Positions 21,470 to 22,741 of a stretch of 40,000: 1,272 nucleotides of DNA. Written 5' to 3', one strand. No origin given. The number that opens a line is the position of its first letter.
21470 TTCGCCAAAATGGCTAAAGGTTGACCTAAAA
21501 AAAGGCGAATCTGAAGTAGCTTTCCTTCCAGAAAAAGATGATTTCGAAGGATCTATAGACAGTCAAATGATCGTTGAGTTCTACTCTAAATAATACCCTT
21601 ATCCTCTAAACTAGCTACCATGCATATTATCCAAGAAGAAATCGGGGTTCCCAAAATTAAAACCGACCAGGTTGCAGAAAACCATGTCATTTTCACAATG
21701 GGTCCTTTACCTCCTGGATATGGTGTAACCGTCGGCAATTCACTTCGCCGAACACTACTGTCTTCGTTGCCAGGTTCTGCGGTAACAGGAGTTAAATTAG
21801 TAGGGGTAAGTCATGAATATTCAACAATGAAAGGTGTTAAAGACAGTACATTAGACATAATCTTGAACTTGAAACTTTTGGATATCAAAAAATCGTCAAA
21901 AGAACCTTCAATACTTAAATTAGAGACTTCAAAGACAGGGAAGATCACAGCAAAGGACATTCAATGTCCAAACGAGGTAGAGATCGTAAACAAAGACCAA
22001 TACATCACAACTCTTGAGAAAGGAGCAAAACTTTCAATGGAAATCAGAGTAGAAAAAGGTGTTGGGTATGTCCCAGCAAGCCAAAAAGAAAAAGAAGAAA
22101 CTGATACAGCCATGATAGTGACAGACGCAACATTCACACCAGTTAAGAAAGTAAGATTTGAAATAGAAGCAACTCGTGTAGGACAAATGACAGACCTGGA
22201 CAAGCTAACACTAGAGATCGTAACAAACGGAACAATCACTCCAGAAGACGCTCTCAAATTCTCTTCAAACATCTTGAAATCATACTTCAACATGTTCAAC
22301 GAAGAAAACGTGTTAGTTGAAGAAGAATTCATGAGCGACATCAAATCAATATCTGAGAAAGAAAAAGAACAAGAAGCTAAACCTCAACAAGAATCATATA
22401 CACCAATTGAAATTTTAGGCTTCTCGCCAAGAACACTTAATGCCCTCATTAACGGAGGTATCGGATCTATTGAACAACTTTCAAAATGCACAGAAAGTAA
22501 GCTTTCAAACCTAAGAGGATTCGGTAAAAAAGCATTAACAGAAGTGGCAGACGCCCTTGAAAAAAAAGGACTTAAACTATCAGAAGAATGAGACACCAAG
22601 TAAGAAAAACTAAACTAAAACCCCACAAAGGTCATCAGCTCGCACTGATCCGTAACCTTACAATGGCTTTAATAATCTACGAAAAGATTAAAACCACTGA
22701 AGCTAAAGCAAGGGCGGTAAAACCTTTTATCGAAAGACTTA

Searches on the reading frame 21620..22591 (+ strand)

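Call 12: search_protein_families(library=pfam, proteins=[window:21620-22591:+], max_evalue=0.01)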
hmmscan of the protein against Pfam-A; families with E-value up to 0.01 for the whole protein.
window:21620-22591:+ (323 aa): 4 families
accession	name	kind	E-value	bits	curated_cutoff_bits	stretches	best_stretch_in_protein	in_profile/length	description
PF01000.31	RNA_pol_A_bac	-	1e-32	113.3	33.9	1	58-173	1-119/119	RNA polymerase Rpb3/RpoA insert domain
PF01193.29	RNA_pol_L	-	1.5e-19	69.9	24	1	29-222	2-73/74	RNA polymerase Rpb3/Rpb11 dimerisation domain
PF03118.21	RNA_pol_A_CTD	-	6.7e-14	51.8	23.8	1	251-315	3-67/67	Bacterial RNA polymerase, alpha chain C terminal domain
PF14520.12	HHH_5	-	1.7e-05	25.6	27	1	264-314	6-56/57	Helix-hairpin-helix domain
